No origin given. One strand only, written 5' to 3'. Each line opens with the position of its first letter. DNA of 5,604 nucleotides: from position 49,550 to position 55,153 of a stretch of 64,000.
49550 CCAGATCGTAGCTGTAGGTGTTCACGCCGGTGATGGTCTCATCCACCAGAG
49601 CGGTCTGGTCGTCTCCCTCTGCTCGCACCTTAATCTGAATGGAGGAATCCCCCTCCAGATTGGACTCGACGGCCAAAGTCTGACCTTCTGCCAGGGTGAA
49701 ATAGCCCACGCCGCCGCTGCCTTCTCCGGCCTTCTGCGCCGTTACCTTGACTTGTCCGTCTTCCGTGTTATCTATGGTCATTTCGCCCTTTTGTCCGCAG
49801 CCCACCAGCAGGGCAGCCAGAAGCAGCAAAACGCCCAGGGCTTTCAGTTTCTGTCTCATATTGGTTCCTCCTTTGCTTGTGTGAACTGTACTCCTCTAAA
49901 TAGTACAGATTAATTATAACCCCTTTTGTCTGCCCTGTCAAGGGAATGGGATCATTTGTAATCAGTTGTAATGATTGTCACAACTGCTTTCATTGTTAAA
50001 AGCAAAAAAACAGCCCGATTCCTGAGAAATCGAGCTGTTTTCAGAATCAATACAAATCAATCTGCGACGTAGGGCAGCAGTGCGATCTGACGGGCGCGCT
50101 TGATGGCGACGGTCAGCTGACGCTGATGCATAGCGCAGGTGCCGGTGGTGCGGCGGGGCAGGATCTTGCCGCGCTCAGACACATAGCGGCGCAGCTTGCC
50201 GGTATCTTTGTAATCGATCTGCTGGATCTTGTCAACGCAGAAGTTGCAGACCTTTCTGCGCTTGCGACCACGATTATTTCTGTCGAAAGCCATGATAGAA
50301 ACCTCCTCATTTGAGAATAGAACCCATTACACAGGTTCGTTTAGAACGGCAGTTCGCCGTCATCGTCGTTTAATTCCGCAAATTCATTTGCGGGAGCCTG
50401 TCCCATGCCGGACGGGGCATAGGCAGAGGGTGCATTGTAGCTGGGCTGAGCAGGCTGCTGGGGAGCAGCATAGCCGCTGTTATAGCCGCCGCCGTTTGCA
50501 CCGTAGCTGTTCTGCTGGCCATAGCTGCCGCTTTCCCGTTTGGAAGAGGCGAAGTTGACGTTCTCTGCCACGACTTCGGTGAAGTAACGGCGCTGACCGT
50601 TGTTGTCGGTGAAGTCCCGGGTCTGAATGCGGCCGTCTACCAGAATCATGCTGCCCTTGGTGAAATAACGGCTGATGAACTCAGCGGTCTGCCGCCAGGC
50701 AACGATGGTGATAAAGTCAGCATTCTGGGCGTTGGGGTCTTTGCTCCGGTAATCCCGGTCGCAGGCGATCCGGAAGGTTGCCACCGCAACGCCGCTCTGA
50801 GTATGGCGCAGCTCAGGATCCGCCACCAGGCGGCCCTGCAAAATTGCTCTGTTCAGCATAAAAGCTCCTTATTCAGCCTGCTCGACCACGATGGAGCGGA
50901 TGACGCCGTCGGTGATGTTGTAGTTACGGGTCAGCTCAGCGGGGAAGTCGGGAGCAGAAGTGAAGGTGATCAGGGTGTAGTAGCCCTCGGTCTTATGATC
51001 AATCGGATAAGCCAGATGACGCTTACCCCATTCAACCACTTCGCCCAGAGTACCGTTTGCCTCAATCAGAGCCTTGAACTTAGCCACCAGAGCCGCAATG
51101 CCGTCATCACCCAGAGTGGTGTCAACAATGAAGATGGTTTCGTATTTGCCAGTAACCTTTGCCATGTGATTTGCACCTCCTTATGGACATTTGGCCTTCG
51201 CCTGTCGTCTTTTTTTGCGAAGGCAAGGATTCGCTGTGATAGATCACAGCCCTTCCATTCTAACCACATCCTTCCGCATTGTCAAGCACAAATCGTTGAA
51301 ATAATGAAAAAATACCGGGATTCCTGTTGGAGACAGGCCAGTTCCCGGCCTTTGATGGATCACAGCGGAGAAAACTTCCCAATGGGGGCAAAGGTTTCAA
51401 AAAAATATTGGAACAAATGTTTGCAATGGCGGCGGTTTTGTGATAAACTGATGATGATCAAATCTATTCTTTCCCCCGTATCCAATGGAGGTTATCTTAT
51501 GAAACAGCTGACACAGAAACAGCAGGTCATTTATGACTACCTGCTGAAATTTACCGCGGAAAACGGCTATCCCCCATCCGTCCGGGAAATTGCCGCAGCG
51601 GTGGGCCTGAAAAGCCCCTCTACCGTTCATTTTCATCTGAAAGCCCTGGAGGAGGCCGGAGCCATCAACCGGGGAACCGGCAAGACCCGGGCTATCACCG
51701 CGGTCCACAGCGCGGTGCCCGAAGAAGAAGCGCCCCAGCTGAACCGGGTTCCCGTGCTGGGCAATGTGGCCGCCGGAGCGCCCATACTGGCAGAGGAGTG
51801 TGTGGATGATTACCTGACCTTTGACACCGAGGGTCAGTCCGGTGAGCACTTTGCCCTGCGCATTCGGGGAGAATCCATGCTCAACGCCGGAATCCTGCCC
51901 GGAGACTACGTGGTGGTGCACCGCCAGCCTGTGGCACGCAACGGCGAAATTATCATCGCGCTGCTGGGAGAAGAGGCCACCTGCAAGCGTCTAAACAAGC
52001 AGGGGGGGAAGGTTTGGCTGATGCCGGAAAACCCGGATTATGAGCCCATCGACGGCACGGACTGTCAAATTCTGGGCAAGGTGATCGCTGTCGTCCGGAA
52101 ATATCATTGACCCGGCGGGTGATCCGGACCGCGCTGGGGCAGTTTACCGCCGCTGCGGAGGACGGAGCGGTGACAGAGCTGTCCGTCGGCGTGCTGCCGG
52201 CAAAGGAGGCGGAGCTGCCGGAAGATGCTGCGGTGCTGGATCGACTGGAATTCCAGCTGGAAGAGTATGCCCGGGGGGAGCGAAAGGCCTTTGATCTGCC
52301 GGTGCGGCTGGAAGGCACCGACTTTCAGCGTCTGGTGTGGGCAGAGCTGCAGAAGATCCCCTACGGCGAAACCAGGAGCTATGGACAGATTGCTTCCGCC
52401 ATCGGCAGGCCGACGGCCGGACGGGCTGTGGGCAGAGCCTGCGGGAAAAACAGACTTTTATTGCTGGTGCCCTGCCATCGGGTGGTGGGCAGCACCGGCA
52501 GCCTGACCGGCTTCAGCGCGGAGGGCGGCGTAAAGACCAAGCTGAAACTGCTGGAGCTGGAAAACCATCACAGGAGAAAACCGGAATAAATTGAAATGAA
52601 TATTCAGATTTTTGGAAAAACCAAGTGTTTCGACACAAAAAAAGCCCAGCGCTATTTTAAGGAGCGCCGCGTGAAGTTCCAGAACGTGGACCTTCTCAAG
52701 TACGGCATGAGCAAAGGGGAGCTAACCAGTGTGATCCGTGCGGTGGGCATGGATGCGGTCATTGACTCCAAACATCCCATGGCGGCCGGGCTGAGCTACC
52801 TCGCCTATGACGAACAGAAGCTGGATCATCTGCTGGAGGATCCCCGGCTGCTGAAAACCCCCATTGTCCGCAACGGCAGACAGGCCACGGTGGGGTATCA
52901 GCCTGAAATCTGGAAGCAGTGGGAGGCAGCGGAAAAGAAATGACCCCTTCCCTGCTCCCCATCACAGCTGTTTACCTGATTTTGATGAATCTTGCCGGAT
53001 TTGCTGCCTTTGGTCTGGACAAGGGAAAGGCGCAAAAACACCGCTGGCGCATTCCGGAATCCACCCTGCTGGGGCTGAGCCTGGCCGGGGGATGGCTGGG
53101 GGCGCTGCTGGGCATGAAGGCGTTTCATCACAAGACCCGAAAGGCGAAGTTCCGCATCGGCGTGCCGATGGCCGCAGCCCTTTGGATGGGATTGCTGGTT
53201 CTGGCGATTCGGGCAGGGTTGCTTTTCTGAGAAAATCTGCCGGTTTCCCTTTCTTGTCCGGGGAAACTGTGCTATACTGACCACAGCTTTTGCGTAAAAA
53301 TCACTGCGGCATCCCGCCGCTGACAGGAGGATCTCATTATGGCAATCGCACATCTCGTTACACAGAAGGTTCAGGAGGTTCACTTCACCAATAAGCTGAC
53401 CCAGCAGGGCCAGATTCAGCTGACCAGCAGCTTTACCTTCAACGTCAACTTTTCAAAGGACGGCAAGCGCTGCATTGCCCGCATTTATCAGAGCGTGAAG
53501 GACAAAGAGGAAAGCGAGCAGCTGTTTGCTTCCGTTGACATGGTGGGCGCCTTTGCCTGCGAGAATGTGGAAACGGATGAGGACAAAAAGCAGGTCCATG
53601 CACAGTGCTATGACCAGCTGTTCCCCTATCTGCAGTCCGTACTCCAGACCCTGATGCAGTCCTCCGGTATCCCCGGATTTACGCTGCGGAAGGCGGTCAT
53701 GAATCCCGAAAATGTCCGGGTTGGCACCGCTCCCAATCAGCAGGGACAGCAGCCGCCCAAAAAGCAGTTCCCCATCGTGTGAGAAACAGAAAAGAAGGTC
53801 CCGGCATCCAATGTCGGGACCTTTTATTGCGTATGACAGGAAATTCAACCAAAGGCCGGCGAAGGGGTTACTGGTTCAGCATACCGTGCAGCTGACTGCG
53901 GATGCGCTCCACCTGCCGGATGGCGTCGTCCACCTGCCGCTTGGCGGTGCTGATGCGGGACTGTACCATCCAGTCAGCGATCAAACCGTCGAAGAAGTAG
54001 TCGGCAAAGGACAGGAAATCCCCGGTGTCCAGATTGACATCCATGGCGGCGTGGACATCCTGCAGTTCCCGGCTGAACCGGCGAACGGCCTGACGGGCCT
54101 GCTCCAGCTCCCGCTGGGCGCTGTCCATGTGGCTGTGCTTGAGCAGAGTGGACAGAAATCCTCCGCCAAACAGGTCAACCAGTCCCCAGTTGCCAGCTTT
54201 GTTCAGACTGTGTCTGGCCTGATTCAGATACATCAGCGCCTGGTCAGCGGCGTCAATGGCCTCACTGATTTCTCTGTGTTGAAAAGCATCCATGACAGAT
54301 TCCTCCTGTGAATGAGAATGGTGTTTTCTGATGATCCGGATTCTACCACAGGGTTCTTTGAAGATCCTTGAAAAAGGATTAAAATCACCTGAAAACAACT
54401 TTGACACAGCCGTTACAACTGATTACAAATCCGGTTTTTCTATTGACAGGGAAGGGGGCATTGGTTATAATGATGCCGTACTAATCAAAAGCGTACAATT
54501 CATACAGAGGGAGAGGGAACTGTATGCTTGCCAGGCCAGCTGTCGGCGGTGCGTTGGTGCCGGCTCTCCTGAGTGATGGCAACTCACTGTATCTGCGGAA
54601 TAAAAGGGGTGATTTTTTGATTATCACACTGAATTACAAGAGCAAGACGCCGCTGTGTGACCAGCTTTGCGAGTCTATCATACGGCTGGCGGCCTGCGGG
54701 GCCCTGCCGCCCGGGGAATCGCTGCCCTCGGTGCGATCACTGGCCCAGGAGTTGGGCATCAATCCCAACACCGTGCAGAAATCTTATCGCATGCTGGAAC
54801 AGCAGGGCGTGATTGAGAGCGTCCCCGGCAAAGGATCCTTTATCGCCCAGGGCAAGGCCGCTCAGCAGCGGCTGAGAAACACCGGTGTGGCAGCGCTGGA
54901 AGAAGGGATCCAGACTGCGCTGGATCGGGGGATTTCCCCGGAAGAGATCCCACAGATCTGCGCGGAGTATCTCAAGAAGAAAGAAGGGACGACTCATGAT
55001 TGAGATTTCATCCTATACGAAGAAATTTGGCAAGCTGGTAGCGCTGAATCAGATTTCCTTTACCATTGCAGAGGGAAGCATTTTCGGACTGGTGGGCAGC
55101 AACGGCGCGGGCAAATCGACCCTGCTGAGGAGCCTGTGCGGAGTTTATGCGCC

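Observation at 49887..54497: Two promoters about 4.5 kb apart share the same three-part architecture, defining a hidden mini-regulon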

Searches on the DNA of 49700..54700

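Call 55: search_rna_families(source=window, start=49700, end=54700, threshold=evalue, max_evalue=1)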
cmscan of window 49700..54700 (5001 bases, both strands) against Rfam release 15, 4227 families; matches with E-value up to 1: 1.
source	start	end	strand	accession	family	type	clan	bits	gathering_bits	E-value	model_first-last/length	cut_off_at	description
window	50004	50067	-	RF00506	Thr_leader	Cis-reg; leader;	-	23.1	55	0.44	1-118/118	no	Threonine operon leader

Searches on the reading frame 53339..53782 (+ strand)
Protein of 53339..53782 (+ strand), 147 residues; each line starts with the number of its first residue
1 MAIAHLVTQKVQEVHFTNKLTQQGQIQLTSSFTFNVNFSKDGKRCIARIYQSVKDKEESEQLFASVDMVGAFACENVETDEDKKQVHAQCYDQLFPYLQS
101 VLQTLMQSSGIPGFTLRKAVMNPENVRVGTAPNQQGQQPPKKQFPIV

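Call 11: search_protein_families(library=pfam, proteins=[window:53339-53782:+], max_evalue=0.01)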
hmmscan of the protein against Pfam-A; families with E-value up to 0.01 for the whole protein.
window:53339-53782:+ (147 aa): 1 family
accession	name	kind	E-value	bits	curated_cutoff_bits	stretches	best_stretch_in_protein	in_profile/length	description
PF02556.19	SecB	-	1.2e-06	29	26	1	50-117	58-126/141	Preprotein translocase subunit SecB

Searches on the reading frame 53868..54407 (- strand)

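Call 11: search_protein_families(library=pfam, proteins=[window:53868-54407:-], max_evalue=0.01)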
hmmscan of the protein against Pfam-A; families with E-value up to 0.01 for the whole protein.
window:53868-54407:- (179 aa): 1 family
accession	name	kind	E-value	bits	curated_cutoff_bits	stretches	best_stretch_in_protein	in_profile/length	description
PF24627.1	PUMA_CC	-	0.0034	17.8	30.1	0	149-175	42-68/74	PUMA coiled-coil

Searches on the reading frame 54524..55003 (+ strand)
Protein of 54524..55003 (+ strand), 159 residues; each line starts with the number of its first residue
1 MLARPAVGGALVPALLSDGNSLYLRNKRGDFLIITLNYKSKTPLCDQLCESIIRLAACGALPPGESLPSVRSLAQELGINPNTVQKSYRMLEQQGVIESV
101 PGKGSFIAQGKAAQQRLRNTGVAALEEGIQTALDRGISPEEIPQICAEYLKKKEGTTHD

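Call 11: search_protein_families(library=pfam, proteins=[window:54524-55003:+], max_evalue=0.01)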
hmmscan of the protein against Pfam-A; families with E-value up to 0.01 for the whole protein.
window:54524-55003:+ (159 aa): 10 families
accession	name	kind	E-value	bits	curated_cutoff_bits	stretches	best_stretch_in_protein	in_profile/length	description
PF00392.27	GntR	-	2.3e-14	53.2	27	1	51-107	8-64/64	Bacterial regulatory proteins, gntR family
PF13730.12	HTH_36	-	3.3e-06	27.2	25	1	64-95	22-53/55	Helix-turn-helix domain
PF02082.26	Rrf2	-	8.1e-06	26.4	30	1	63-104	19-60/132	Iron-dependent Transcriptional regulator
PF01726.22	LexA_DNA_bind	-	1.5e-05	25.1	23.7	1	68-103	26-62/65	LexA DNA binding domain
PF13412.12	HTH_24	-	2.4e-05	24.3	21.9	1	69-98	19-48/48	Winged helix-turn-helix DNA-binding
PF01325.25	Fe_dep_repress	-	0.00044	20.8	26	1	66-104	21-59/60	Iron dependent repressor, N-terminal DNA binding domain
PF02817.22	E3_binding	-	0.00059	20.4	23.7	1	68-85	5-22/36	e3 binding domain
PF14502.12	HTH_41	-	0.0011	18.8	25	1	64-98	3-37/48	Helix-turn-helix domain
PF13545.12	HTH_Crp_2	-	0.0023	18.3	27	1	68-103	23-57/70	Crp-like helix-turn-helix domain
PF08279.18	HTH_11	-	0.0023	18.2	25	1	69-104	17-53/55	HTH domain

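Call 34: search_protein_families(library=ncbifam, proteins=[window:54617-55003:+], max_evalue=0.001)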
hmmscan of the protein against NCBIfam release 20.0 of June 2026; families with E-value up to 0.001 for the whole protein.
window:54617-55003:+ (128 aa): 23 families
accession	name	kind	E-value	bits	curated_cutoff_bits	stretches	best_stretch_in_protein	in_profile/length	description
NF052282.1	PLP_TF_PdxR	equivalog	1e-17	64.4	320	1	12-85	1-74/448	MocR-like pyridoxine biosynthesis transcription factor PdxR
NF053730.1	TransRegRv1152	equivalog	3.9e-17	62.3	170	1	3-106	7-106/120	Rv1152 family transcriptional regulator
NF052286.1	ecto_TF_EhuR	exception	1.9e-13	49.8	480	1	10-84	9-83/458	MocR-like ectoine utilization transcription factor EhuR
NF052281.1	rhizopine_MocR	equivalog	7.4e-13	48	650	1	2-91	8-97/479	rhizopine catabolism transcriptional regulator MocR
NF047563.1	modulin_PmtR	equivalog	2.2e-12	47.1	200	1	1-80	1-80/125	PSM export ABC transporter transcriptional regulator PmtR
NF052290.2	MocR_like_YczR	exception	3.1e-12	46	487.4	1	9-89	16-96/458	MocR-like transcription factor YczR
NF012025.0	PRK15481.1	equivalog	4.4e-12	45.4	573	1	15-84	9-78/432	MocR-like B6 salvage transcription factor PtsJ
NF007442.0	PRK09990.1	equivalog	4.7e-11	42.6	301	1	8-83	6-81/256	transcriptional regulator GlcC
TIGR02018.2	his_ut_repres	equivalog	2.2e-09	37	220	1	20-87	7-74/226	histidine utilization transcriptional repressor HutC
NF007741.0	PRK10421.1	equivalog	3.1e-08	33.3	311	1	12-80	7-75/262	transcriptional regulator LldR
NF007292.0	PRK09764.1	equivalog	6.1e-08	32.1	281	1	10-82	3-75/240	GntR family transcriptional regulator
TIGR02404.1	trehalos_R_Bsub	equivalog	8.7e-07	28.8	211.95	1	28-85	16-73/233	trehalose operon repressor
NF052441.1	TransRegRv0792c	equivalog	2.1e-06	27.2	400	1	10-109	14-107/260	Rv0792c family HTH-type transcriptional regulator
TIGR02325.1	C_P_lyase_phnF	equivalog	3.9e-06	26.6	156.8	1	16-80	12-76/238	phosphonate metabolism transcriptional regulator PhnF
NF052285.1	GABA_TF_GabR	exception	7e-05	21.8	600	1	29-84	16-71/456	MocR-like transcriptional regulator GabR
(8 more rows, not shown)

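Call 51: search_solved_structures(query=window:54617-55003:+, max_evalue=0.001, show_alignments=1)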
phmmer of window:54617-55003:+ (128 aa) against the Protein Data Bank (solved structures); distinct sequences matched with E-value up to 0.001: 22.
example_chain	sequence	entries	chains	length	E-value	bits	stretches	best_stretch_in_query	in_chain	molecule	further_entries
4ham_A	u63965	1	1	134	3.2e-18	69.3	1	3-120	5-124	Lmo2241 protein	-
3by6_A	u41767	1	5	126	5e-15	59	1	9-121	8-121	Predicted transcriptional regulator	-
6sbs_A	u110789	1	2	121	1.2e-13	54.6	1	2-104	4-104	Regulatory protein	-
3neu_A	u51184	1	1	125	1.8e-10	44.2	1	9-107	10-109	Lin1836 protein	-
4r1h_A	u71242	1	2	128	1.9e-10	44.2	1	7-111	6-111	Lmo0741 protein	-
3tqn_A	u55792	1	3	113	1.4e-09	41.4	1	6-86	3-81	Transcriptional regulator, GntR family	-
3ic7_A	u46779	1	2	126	2.5e-07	34.1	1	6-121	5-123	Putative transcriptional regulator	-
4u0v_A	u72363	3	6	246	8.7e-07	32.4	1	4-86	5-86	HTH-type transcriptional repressor YvoA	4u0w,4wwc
7pq9_AAA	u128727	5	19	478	9e-07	32.3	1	5-77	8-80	PLP-dependent aminotransferase family protein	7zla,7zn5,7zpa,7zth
2wv0_A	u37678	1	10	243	1e-06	32.2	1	4-86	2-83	HTH-TYPE TRANSCRIPTIONAL REPRESSOR YVOA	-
9wfi_A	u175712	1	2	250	4.2e-06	30.2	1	17-76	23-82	Uncharacterized HTH-type transcriptional regulator Rv0494,Fatty acid metabolism regulator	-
4u0y_A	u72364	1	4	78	5.4e-06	29.8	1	4-76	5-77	HTH-type transcriptional repressor YvoA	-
8pqm_A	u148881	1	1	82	1.5e-05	28.4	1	12-77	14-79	FadR family transcriptional regulator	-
4egy_A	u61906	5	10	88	5.2e-05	26.6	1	12-77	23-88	Arabinose metabolism transcriptional repressor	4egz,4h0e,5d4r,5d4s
6az6_A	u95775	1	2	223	0.00014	25.2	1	11-83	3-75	GntR family transcriptional regulator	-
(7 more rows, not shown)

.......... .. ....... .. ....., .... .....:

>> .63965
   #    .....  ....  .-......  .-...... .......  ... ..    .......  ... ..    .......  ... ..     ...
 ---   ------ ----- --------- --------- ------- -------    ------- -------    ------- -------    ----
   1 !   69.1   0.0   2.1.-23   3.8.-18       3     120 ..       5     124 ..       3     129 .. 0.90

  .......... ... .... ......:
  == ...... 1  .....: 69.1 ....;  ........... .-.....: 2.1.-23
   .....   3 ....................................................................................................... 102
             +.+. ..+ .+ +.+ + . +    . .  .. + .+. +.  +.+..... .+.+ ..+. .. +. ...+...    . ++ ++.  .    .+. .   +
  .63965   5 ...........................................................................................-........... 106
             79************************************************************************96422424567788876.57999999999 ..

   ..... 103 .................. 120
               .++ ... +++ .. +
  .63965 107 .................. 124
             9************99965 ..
